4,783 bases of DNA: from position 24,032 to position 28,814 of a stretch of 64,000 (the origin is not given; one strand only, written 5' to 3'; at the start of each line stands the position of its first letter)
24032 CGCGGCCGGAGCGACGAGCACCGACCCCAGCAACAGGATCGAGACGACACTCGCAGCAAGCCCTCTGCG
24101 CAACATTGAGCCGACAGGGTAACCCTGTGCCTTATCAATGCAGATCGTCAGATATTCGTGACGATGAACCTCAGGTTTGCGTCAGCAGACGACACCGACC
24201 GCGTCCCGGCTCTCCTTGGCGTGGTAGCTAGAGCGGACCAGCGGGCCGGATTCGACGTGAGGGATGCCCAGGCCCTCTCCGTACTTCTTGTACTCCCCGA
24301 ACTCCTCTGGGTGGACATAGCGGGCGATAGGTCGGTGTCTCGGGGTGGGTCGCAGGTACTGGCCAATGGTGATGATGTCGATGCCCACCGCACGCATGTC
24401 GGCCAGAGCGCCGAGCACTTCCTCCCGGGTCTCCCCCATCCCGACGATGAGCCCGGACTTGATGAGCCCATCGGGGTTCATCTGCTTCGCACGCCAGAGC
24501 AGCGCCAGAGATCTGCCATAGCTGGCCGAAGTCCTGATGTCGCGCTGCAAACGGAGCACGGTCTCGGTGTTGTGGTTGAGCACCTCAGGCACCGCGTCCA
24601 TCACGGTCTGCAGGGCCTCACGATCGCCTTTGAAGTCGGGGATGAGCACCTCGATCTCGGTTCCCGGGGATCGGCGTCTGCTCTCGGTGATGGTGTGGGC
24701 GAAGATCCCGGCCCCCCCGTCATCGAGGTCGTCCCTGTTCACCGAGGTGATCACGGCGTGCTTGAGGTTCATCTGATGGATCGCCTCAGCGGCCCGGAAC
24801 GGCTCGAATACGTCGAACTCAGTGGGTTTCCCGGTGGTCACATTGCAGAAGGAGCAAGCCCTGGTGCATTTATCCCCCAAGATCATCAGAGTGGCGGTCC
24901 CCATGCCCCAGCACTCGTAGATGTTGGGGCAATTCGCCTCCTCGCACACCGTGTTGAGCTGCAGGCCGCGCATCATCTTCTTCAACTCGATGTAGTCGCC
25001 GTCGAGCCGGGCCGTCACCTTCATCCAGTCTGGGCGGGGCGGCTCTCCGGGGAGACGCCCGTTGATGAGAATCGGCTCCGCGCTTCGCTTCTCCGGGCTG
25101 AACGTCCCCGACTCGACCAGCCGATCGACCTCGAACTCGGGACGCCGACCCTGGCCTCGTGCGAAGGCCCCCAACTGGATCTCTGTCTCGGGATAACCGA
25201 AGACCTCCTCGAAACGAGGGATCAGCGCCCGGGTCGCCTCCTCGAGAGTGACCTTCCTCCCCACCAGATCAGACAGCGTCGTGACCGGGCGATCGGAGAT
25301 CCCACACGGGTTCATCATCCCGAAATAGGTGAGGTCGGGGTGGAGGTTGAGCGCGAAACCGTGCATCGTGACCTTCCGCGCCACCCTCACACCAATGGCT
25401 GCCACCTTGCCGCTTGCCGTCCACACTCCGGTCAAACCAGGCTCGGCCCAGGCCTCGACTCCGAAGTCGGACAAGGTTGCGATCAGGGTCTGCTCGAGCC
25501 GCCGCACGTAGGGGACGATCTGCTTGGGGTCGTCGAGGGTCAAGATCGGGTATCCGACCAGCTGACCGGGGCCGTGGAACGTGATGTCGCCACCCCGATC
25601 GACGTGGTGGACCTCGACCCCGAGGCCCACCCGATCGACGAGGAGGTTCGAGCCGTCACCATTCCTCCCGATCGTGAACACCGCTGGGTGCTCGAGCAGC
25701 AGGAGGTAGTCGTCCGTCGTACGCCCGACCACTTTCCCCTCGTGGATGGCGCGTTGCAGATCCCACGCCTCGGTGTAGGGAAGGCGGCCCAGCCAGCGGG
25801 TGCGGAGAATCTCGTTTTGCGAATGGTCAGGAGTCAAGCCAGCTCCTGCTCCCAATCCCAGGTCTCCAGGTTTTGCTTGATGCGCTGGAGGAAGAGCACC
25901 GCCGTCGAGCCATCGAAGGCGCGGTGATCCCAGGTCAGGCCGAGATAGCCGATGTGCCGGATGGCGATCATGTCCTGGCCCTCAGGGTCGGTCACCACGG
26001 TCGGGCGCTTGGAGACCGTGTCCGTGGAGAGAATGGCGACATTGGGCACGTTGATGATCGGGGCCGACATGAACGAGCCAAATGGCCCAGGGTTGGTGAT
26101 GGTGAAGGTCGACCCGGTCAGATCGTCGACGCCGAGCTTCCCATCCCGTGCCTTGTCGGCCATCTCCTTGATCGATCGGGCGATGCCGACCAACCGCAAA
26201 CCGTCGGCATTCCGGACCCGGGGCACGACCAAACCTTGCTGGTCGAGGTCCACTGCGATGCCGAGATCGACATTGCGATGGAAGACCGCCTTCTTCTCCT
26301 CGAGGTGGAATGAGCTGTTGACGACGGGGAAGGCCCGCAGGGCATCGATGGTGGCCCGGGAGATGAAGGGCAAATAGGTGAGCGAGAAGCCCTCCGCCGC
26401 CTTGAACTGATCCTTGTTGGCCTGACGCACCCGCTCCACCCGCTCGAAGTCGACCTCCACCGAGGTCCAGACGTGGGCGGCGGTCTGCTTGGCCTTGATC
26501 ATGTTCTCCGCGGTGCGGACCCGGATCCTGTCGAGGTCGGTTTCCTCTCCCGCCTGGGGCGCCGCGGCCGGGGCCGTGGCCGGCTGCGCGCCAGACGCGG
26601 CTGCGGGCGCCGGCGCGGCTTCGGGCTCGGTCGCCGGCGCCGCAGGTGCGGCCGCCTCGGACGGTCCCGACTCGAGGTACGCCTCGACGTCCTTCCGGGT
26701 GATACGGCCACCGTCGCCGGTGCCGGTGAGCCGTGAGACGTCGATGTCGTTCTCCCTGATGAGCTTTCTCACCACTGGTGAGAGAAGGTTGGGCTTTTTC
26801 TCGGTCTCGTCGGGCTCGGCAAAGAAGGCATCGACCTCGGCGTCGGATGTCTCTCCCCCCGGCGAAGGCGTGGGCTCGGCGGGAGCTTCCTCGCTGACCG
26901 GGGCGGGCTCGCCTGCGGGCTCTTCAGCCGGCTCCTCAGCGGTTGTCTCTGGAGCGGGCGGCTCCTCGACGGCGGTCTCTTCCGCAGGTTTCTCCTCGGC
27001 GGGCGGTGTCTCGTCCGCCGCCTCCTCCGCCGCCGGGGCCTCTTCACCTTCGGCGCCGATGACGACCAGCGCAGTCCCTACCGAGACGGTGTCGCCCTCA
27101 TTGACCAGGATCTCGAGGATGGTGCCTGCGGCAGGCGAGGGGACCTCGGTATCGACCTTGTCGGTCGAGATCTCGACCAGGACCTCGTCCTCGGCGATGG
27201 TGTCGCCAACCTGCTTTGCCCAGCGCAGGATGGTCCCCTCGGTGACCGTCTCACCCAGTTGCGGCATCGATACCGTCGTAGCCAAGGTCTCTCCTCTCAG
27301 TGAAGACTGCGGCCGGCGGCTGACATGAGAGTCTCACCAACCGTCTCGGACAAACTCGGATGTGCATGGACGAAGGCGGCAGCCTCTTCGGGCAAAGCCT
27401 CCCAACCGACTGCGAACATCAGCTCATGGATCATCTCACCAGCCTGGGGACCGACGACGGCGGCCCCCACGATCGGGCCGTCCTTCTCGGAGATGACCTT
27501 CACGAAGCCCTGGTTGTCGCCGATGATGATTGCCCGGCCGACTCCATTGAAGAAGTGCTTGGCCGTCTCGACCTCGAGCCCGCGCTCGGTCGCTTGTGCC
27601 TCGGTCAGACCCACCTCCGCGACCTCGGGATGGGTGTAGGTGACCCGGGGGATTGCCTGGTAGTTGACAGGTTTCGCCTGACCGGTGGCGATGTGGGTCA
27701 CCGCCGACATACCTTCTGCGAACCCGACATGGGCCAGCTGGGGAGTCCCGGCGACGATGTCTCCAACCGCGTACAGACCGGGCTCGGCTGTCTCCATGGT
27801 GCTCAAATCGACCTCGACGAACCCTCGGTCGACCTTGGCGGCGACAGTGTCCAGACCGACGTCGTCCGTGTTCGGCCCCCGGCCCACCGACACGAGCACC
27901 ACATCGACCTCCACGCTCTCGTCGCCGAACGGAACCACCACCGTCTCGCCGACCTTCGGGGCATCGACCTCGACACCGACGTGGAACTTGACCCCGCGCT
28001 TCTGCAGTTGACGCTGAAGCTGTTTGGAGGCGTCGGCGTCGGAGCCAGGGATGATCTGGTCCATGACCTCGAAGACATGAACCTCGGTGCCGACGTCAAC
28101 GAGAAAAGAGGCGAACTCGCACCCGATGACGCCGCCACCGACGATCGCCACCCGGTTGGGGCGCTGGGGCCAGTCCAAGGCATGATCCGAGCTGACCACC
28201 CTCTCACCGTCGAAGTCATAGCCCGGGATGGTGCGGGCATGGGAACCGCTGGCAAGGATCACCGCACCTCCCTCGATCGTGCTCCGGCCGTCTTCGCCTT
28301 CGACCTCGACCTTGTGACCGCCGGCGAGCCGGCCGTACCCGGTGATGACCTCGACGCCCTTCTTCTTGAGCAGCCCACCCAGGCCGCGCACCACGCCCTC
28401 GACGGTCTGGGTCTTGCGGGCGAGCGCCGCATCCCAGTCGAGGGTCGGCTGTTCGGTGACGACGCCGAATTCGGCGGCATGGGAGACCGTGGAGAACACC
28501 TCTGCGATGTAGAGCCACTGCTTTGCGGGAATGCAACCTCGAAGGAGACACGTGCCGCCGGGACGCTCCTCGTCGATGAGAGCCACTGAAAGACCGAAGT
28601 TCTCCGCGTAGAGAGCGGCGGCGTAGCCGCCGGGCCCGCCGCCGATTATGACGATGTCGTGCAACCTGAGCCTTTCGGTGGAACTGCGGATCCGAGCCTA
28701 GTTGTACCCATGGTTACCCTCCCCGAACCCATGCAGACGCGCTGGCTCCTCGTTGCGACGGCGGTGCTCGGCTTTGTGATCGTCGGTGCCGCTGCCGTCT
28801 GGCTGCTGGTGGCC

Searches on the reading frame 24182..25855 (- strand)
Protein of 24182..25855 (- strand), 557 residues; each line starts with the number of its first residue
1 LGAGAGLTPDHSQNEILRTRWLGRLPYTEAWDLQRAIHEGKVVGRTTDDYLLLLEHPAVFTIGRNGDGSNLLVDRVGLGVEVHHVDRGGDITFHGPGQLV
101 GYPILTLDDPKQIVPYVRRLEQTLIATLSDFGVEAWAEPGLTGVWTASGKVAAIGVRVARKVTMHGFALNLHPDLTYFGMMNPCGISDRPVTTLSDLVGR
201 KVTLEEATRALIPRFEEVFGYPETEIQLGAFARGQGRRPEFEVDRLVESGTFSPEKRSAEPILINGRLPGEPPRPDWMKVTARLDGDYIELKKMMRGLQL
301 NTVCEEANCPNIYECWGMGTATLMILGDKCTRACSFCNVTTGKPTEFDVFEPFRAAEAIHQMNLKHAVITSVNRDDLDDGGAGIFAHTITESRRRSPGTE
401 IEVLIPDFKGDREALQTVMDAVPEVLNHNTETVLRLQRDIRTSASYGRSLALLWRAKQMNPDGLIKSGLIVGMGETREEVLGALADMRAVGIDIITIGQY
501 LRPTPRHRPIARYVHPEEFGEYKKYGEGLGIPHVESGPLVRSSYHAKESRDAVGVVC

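Call 11: search_protein_families(library=pfam, proteins=[window:24182-25855:-], max_evalue=0.001)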
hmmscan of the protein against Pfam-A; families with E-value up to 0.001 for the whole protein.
window:24182-25855:- (557 aa): 3 families
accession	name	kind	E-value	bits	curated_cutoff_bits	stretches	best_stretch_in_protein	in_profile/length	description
PF21948.1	LplA-B_cat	-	2.4e-43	148.8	27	1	27-215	2-199/200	Lipoyl protein ligase A/B catalytic domain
PF04055.27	Radical_SAM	-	1.1e-12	48.9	29.5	1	324-484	1-163/166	Radical SAM superfamily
PF16881.10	LIAS_N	-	1.1e-06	29.4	27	1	275-309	62-96/96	N-terminal domain of lipoyl synthase of Radical_SAM family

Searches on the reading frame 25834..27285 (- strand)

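Call 11: search_protein_families(library=pfam, proteins=[window:25834-27285:-], max_evalue=0.001)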
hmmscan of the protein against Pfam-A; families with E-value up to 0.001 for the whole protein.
window:25834-27285:- (483 aa): 4 families
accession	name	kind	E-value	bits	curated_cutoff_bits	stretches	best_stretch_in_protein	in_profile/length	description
PF00198.28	2-oxoacid_dh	-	3.8e-66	223.3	23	1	246-476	4-227/232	2-oxoacid dehydrogenases acyltransferase (catalytic domain)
PF00364.28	Biotin_lipoyl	-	3.2e-23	81.8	22.1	1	4-76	2-73/73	Biotin-requiring enzyme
PF02817.22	E3_binding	-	1.1e-13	51.6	23.7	1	167-201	2-36/36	e3 binding domain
PF13533.13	Biotin_lipoyl_2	-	0.00094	19.4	29.8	0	48-76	3-31/32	Biotin-lipoyl like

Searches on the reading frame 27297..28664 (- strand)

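Call 11: search_protein_families(library=pfam, proteins=[window:27297-28664:-], max_evalue=0.001)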
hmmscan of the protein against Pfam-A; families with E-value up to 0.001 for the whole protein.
window:27297-28664:- (455 aa): 13 families
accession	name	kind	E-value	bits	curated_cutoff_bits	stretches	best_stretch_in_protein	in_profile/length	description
PF07992.20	Pyr_redox_2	-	3.9e-60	204.2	26.1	1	2-318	1-291/291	Pyridine nucleotide-disulphide oxidoreductase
PF02852.28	Pyr_redox_dim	-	1.7e-31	109.1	25.3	1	338-444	1-108/110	Pyridine nucleotide-disulphide oxidoreductase, dimerisation domain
PF00070.33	Pyr_redox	-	5.2e-22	78.6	22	1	171-237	1-67/82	Pyridine nucleotide-disulphide oxidoreductase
PF13738.12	Pyr_redox_3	-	2.1e-12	47.4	30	1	128-301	121-305/305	Pyridine nucleotide-disulphide oxidoreductase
PF01266.30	DAO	-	2.3e-08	34.4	27.9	1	3-38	1-38/353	FAD dependent oxidoreductase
PF13450.12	NAD_binding_8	-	5.6e-08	33.4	21.9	0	6-39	1-35/68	NAD(P)-binding Rossmann-like domain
PF12831.13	FAD_oxidored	-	2.1e-06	27.7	27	1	3-39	1-38/416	FAD dependent oxidoreductase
PF01134.28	GIDA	-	6.1e-06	26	22.1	1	3-48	1-44/391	Glucose inhibited division protein A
PF01262.27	AlaDh_PNT_C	-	2e-05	24.6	23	0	168-203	27-62/214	Alanine dehydrogenase/PNT, C-terminal domain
PF03486.20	HI0933_like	-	3.1e-05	24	50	0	3-35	2-34/244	HI0933-like protein Rossmann domain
PF02737.24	3HCDH_N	-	6.4e-05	23.4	22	1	172-226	2-56/180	3-hydroxyacyl-CoA dehydrogenase, NAD binding domain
PF00890.30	FAD_binding_2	-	6.5e-05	22.7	20.4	1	3-36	1-35/414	FAD binding domain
PF01494.25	FAD_binding_3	-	0.00012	21.9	22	0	171-213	3-45/349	FAD binding domain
